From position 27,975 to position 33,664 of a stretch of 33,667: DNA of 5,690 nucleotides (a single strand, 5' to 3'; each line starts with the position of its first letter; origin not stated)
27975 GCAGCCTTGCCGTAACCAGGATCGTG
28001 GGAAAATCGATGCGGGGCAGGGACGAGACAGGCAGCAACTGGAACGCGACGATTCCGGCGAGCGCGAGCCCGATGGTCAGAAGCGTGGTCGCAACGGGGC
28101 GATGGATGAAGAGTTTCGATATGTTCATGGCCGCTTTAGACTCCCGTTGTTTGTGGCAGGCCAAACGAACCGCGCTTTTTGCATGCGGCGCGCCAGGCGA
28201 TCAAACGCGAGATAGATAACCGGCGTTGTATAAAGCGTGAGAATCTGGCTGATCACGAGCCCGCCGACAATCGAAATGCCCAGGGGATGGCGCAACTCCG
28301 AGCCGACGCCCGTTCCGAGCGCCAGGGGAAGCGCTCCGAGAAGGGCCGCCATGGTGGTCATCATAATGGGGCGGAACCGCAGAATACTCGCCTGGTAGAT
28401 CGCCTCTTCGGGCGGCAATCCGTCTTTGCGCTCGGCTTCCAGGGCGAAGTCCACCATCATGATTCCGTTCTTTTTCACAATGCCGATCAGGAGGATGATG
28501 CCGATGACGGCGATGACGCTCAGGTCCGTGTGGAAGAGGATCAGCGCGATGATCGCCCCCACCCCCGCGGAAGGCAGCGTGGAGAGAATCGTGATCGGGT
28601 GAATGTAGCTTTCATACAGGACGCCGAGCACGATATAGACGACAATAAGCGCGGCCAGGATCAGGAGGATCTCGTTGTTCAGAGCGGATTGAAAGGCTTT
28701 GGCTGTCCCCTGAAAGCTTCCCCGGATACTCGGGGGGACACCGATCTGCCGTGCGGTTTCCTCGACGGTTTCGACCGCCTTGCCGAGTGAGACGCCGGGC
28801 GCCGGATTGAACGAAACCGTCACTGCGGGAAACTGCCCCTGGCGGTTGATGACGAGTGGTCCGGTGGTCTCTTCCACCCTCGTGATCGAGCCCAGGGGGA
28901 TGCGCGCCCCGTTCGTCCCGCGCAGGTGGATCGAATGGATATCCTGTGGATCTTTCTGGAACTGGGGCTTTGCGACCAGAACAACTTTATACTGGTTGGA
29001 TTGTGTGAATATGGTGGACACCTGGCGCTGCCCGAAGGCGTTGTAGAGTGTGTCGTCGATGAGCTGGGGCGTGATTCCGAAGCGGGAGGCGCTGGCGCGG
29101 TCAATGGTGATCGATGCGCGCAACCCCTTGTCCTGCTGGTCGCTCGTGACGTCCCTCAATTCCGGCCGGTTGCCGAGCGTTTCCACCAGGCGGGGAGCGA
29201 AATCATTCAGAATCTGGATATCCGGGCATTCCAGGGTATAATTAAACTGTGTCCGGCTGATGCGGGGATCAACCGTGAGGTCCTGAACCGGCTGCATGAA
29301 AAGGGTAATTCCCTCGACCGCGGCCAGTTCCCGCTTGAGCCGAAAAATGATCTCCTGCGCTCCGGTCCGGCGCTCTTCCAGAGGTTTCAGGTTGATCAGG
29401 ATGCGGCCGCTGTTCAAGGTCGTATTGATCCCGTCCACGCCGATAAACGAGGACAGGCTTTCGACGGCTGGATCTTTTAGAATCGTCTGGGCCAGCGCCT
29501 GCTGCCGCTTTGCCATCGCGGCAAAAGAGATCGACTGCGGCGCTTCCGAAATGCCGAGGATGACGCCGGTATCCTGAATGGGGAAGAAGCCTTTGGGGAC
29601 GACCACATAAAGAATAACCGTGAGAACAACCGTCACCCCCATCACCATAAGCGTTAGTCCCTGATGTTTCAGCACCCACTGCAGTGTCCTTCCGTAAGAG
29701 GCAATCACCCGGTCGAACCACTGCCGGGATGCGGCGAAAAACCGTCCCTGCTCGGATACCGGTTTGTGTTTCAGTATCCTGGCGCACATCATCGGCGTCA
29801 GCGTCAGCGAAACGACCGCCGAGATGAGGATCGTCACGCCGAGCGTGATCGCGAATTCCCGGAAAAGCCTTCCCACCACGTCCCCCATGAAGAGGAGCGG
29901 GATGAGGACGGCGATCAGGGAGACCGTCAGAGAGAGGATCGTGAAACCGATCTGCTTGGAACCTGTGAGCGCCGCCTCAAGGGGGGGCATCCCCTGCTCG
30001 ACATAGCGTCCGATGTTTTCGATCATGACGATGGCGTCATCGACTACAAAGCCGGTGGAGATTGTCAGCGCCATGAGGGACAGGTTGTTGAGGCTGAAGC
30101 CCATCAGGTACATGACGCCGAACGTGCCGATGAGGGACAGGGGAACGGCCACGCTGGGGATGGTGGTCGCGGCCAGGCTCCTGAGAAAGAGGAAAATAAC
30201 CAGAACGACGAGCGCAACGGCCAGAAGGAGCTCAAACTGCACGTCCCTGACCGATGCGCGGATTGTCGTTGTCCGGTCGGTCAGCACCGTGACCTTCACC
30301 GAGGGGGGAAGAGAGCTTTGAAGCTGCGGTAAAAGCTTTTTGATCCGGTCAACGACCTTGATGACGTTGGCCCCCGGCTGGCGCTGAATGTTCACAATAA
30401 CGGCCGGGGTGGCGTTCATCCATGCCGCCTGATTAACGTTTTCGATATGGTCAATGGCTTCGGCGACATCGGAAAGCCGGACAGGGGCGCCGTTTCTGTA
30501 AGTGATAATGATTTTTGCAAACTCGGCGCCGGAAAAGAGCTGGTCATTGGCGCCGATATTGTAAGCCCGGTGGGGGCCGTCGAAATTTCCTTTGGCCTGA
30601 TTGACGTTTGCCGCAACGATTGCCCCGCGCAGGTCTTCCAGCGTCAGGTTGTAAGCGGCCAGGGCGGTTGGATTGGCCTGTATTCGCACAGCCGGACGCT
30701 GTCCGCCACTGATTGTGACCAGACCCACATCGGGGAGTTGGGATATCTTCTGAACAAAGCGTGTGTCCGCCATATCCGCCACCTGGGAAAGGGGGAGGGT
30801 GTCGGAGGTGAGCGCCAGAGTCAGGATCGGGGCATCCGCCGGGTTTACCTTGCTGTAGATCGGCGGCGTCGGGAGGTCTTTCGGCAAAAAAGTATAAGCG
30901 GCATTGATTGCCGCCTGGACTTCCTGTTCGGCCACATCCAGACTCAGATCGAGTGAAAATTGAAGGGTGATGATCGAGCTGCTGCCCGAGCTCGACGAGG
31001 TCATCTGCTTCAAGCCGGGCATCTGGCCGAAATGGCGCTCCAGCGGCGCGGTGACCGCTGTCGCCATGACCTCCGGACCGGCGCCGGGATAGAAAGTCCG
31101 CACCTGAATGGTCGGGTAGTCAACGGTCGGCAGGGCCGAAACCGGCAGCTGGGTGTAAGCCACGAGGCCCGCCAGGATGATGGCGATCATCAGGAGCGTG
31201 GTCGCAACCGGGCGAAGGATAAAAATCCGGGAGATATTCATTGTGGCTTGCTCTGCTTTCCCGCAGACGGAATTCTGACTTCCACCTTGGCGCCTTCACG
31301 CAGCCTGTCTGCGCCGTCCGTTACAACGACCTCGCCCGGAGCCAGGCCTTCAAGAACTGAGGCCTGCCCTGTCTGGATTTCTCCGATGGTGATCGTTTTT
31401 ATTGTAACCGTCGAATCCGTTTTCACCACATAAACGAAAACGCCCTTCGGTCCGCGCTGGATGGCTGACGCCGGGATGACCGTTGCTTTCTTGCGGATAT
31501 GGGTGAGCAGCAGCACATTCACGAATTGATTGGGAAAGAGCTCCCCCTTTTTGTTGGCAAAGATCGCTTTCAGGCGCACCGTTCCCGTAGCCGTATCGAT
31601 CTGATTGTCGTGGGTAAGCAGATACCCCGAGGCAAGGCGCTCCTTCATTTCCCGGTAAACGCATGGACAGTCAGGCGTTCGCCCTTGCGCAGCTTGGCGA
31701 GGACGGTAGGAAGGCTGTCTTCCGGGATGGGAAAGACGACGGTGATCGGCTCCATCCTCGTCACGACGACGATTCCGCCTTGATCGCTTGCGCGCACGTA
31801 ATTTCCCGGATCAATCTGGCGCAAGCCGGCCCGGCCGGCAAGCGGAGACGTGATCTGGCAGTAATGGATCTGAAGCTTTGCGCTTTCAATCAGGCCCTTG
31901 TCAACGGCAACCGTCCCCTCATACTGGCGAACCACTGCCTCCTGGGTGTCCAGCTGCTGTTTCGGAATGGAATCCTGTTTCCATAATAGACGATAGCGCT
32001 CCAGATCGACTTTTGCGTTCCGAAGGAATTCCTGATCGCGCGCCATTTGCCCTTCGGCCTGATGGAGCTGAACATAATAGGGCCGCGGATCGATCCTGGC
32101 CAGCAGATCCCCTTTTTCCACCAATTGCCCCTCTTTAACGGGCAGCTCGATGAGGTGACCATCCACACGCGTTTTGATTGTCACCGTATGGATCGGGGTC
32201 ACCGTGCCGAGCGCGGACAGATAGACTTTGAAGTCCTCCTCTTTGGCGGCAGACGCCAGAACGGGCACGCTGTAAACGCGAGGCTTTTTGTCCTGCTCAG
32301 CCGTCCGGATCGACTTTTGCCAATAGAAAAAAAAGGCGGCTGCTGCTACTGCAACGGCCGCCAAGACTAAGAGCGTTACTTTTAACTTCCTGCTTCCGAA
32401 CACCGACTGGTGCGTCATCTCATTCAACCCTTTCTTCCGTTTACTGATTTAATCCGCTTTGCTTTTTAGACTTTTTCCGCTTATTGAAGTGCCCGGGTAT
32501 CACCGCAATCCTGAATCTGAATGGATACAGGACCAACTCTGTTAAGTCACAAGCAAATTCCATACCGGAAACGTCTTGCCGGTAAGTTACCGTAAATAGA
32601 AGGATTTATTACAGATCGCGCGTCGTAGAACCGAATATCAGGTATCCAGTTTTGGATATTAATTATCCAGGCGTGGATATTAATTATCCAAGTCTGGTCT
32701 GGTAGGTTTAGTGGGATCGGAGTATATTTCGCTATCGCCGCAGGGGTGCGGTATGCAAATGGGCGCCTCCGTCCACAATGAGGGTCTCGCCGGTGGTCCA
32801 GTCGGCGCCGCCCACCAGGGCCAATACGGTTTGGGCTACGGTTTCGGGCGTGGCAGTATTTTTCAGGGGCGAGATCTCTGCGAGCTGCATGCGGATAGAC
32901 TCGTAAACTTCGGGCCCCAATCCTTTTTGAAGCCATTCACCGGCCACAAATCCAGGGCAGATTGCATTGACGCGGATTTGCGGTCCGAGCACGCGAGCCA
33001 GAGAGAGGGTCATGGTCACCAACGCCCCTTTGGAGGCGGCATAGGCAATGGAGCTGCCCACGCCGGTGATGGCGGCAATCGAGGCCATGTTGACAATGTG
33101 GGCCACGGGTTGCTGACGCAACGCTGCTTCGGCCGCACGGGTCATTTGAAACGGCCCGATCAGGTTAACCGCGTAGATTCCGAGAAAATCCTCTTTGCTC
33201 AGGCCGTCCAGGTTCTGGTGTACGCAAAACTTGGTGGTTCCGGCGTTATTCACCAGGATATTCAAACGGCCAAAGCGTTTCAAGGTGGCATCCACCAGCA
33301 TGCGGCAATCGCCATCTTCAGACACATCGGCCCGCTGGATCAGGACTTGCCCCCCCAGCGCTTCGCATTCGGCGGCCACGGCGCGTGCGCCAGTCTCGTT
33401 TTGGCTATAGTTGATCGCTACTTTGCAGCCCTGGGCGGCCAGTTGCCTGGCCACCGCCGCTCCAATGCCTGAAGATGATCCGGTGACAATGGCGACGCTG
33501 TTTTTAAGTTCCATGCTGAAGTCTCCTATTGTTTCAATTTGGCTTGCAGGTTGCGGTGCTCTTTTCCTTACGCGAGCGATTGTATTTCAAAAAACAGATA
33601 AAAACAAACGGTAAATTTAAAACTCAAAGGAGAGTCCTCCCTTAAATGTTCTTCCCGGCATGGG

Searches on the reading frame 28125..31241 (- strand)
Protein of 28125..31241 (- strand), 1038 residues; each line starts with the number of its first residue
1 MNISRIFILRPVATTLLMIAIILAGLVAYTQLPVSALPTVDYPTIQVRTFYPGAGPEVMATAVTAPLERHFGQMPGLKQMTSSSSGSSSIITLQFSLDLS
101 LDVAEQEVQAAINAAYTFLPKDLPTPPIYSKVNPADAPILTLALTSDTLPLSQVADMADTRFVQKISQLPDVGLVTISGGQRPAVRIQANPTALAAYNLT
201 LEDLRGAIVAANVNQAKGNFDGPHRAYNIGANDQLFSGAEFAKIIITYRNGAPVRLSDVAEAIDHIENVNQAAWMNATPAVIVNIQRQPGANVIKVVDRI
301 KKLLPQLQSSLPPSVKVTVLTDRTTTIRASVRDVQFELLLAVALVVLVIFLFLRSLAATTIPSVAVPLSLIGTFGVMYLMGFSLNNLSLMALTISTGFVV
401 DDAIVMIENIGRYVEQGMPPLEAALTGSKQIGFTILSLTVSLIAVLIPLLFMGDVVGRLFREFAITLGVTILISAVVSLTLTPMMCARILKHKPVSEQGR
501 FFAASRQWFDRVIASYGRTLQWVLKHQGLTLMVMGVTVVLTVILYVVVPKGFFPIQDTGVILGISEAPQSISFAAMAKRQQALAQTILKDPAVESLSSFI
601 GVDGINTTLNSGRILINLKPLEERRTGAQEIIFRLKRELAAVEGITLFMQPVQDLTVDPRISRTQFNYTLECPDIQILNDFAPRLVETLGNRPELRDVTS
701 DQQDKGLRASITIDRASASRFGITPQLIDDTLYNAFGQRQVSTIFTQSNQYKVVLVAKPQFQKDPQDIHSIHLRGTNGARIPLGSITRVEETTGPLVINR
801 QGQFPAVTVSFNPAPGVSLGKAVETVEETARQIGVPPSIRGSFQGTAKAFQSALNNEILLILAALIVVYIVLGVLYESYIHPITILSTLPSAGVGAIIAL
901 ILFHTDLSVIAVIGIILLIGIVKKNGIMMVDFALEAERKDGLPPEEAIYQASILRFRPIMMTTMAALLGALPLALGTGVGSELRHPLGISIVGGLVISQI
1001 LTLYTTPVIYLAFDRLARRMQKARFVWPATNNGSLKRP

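Call 65: search_protein_families(library=pfam, proteins=[window:28125-31241:-], max_evalue=0.00001)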
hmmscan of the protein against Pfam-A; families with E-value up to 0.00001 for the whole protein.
window:28125-31241:- (1038 aa): 2 families
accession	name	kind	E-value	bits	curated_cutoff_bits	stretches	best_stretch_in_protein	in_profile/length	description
PF00873.25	ACR_tran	-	0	1100.2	28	1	3-1013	1-1020/1021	AcrB/AcrD/AcrF family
PF03176.21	MMPL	-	7.6e-10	38.7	20.5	1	283-493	92-306/333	MMPL family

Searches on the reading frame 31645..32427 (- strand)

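Call 65: search_protein_families(library=pfam, proteins=[window:31645-32427:-], max_evalue=0.00001)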
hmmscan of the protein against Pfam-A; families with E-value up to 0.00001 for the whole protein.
window:31645-32427:- (260 aa): 3 families
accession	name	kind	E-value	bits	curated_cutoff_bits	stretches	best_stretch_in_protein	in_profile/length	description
PF13437.12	HlyD_3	-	2.6e-08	35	22.2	0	83-130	1-49/106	HlyD family secretion protein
PF13533.13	Biotin_lipoyl_2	-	4.8e-08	33.1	29.8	1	82-113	1-32/32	Biotin-lipoyl like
PF16576.10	HlyD_D23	-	5.6e-06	26.2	30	0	82-242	20-159/214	Barrel-sandwich domain of CusB or HlyD membrane-fusion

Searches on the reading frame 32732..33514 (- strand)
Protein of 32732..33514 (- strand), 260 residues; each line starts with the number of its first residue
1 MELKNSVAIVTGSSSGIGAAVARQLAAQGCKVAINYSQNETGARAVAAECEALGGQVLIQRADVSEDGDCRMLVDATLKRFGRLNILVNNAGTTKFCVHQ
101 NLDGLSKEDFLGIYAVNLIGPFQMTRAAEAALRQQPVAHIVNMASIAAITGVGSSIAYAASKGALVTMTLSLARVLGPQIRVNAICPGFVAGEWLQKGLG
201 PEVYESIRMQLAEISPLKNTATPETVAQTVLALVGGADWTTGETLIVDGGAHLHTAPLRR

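Call 65: search_protein_families(library=pfam, proteins=[window:32732-33514:-], max_evalue=0.00001)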
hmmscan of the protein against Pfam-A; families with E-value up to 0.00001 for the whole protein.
window:32732-33514:- (260 aa): 3 families
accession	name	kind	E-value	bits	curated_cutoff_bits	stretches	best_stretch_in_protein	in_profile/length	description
PF13561.12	adh_short_C2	-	3.6e-54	184.3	27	1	14-252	5-236/236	Enoyl-(Acyl carrier protein) reductase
PF00106.31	adh_short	-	2.2e-46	158.3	26.6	1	7-193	2-185/195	short chain dehydrogenase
PF08659.16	KR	-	2.5e-11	44.3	22.6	1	8-164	3-155/180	KR domain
